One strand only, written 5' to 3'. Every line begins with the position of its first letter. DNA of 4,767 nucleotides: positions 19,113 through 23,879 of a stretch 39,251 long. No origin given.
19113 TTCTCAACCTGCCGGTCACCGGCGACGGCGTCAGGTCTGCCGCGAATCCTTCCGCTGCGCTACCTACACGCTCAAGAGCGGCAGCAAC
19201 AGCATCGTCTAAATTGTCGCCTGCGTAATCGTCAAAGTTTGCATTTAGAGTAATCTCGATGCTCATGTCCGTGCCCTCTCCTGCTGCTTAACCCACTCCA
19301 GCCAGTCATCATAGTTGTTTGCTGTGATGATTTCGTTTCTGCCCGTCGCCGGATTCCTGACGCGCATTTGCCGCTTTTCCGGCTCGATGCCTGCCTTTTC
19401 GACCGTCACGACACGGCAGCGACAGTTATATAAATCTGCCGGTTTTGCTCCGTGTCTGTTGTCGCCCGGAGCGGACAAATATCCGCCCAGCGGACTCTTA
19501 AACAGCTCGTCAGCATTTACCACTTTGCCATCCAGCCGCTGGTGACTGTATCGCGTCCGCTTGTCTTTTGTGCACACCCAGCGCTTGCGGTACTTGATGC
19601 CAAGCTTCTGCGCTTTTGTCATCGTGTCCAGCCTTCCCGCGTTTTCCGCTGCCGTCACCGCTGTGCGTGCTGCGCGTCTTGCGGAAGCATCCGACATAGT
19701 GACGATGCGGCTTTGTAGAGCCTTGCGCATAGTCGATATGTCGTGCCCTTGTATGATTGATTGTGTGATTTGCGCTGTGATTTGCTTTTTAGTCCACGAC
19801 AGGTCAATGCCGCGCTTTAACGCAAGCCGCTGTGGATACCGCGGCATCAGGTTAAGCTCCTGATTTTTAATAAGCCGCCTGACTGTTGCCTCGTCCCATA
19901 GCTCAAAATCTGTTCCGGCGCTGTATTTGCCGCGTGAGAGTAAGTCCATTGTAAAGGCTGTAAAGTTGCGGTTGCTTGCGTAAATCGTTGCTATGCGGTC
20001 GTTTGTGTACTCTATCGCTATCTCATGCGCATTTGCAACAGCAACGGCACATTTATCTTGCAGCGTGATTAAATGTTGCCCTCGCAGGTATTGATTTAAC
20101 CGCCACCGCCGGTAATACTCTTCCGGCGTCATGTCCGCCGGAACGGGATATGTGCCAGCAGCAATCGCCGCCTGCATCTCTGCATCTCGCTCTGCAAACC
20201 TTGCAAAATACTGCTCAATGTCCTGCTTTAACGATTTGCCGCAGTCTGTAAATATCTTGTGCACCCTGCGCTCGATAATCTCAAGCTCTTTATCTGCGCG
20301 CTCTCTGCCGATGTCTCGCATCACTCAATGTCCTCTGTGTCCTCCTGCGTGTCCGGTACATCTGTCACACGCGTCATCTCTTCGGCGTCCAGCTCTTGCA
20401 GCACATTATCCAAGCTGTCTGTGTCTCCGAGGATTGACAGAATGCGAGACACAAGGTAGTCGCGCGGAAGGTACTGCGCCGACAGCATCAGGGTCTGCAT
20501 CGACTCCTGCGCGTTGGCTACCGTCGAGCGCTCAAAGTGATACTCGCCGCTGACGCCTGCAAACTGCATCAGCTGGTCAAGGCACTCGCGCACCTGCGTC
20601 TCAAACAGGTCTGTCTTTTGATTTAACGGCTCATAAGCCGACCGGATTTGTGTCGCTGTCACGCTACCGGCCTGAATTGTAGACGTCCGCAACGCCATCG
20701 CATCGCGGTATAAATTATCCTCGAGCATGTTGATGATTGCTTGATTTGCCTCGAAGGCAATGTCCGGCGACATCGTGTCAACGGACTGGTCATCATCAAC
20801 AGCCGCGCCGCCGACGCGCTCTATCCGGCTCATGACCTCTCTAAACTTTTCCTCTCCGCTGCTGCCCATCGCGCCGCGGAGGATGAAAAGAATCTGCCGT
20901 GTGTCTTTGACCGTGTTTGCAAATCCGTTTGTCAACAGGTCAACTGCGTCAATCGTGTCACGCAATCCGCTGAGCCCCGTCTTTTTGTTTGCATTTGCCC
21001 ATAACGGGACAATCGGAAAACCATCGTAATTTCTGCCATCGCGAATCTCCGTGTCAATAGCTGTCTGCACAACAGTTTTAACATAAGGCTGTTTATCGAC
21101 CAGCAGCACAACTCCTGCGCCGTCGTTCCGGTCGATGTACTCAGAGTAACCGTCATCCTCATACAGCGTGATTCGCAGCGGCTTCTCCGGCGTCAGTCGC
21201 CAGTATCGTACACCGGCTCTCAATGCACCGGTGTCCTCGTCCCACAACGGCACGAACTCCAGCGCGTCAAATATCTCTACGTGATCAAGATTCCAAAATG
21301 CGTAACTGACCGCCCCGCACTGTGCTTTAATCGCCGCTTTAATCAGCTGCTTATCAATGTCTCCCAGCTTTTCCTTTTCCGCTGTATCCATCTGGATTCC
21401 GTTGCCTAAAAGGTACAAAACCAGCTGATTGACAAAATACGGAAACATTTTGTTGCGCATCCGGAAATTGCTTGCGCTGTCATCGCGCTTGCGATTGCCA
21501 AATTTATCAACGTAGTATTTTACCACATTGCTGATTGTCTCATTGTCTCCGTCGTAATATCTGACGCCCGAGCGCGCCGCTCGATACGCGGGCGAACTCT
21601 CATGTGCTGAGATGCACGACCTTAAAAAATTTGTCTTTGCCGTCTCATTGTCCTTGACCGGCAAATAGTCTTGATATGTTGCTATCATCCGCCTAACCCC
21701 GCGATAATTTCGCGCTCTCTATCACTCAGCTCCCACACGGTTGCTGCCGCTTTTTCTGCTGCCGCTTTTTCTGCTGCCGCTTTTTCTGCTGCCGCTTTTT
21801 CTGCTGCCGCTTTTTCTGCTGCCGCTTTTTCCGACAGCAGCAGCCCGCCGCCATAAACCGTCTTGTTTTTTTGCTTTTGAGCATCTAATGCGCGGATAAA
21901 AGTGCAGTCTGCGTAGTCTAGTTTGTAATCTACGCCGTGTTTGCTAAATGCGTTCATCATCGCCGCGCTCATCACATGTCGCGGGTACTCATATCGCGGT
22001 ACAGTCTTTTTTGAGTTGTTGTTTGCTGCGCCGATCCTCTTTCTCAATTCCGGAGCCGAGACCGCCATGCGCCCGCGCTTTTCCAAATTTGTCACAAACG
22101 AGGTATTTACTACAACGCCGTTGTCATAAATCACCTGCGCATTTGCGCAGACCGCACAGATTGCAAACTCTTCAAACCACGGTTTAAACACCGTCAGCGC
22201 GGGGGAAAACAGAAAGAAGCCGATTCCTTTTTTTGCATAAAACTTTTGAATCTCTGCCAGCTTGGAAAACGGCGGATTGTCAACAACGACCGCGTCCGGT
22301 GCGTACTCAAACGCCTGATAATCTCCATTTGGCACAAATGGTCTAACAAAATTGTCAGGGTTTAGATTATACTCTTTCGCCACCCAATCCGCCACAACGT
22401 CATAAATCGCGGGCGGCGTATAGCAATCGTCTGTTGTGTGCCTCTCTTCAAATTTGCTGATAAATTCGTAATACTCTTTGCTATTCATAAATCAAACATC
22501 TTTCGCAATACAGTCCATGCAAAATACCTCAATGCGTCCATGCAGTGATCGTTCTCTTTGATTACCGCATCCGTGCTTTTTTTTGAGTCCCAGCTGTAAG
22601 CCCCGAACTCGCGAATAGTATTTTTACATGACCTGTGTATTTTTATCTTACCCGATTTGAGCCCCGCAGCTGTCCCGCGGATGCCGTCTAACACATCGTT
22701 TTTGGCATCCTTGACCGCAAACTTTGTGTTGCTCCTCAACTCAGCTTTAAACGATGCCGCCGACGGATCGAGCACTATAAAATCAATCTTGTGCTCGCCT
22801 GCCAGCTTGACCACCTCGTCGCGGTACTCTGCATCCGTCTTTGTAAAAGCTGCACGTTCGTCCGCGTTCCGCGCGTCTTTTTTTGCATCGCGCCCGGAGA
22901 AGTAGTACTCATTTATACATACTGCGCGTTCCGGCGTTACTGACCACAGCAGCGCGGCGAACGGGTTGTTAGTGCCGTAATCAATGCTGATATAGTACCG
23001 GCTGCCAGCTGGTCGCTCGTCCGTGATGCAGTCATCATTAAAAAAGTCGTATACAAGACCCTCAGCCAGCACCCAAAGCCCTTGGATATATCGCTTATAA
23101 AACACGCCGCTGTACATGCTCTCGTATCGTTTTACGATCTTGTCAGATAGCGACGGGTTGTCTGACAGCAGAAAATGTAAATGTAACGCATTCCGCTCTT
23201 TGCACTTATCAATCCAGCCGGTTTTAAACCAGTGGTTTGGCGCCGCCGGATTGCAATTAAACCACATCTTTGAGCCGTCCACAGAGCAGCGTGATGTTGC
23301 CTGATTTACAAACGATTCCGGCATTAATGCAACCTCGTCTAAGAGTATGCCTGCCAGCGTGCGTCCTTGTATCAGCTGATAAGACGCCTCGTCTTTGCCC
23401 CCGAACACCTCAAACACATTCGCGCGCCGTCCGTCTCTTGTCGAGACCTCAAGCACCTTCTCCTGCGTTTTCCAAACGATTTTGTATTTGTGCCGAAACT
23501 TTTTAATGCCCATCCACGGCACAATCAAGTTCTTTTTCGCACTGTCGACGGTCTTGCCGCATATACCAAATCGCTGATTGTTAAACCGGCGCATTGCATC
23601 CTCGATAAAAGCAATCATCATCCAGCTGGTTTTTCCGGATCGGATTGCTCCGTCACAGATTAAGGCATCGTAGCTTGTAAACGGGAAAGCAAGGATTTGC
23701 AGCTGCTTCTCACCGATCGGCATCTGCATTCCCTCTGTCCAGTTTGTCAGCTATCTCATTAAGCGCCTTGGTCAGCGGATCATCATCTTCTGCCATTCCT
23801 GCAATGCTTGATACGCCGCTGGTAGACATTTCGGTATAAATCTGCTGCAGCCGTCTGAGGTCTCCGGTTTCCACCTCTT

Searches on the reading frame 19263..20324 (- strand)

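Call 97: search_protein_families(library=pfam, proteins=[window:19263-20324:-], max_evalue=0.001)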
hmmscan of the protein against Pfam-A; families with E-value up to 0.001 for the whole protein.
window:19263-20324:- (353 aa): 1 family
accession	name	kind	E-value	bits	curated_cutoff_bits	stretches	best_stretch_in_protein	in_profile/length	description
PF04233.19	Phage_Mu_F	-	4.4e-22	79.4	29.6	1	180-305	1-111/112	Phage Mu protein F like protein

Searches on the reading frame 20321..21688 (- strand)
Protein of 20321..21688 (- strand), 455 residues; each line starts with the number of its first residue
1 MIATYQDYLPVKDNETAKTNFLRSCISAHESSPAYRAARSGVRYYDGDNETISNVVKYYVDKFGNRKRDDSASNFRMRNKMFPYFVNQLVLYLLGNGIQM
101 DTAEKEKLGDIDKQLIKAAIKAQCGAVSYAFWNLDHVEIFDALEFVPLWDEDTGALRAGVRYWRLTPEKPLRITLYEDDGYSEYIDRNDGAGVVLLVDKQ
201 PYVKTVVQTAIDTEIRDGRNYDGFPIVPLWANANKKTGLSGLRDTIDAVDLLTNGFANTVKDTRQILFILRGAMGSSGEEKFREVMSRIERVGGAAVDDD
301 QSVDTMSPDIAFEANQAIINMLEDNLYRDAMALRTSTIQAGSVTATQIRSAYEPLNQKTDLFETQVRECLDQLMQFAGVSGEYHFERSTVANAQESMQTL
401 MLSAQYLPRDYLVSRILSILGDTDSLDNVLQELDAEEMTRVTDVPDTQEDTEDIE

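Call 97: search_protein_families(library=pfam, proteins=[window:20321-21688:-], max_evalue=0.001)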
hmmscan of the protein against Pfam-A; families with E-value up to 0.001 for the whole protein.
window:20321-21688:- (455 aa): 1 family
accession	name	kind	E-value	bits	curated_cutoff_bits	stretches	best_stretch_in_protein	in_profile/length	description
PF05133.19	SPP1_portal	-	1.9e-28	100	25.5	1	37-432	14-409/416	Phage portal protein, SPP1 Gp6-like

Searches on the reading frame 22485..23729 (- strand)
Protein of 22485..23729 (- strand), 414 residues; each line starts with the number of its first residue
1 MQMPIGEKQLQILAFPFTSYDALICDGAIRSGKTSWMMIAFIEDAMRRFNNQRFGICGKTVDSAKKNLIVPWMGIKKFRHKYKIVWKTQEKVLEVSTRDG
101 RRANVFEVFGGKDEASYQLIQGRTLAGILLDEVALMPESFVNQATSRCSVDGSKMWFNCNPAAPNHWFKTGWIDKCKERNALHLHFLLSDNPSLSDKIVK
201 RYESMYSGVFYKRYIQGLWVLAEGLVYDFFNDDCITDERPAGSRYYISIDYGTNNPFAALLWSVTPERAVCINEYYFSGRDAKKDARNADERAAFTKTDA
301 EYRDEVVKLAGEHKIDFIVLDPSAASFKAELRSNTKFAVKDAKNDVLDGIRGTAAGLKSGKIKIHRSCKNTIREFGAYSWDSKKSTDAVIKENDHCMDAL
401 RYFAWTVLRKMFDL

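Call 97: search_protein_families(library=pfam, proteins=[window:22485-23729:-], max_evalue=0.001)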
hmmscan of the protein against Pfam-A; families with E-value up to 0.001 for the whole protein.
window:22485-23729:- (414 aa): 4 families
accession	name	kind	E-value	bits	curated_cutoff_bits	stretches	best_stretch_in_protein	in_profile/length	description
PF03237.21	Terminase_6N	-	3.9e-08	33.6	22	1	27-230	4-211/215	Terminase large subunit, T4likevirus-type, N-terminal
PF17289.8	Terminase_6C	-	1.6e-05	25.4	22.6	1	290-403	30-151/155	Terminase RNaseH-like domain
PF04466.19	Terminase_3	-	0.00016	21.7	23.2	1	125-207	99-188/201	Phage terminase large subunit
PF17288.8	Terminase_3C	-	0.00021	22.1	26.7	1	365-402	110-151/155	Terminase RNAseH like domain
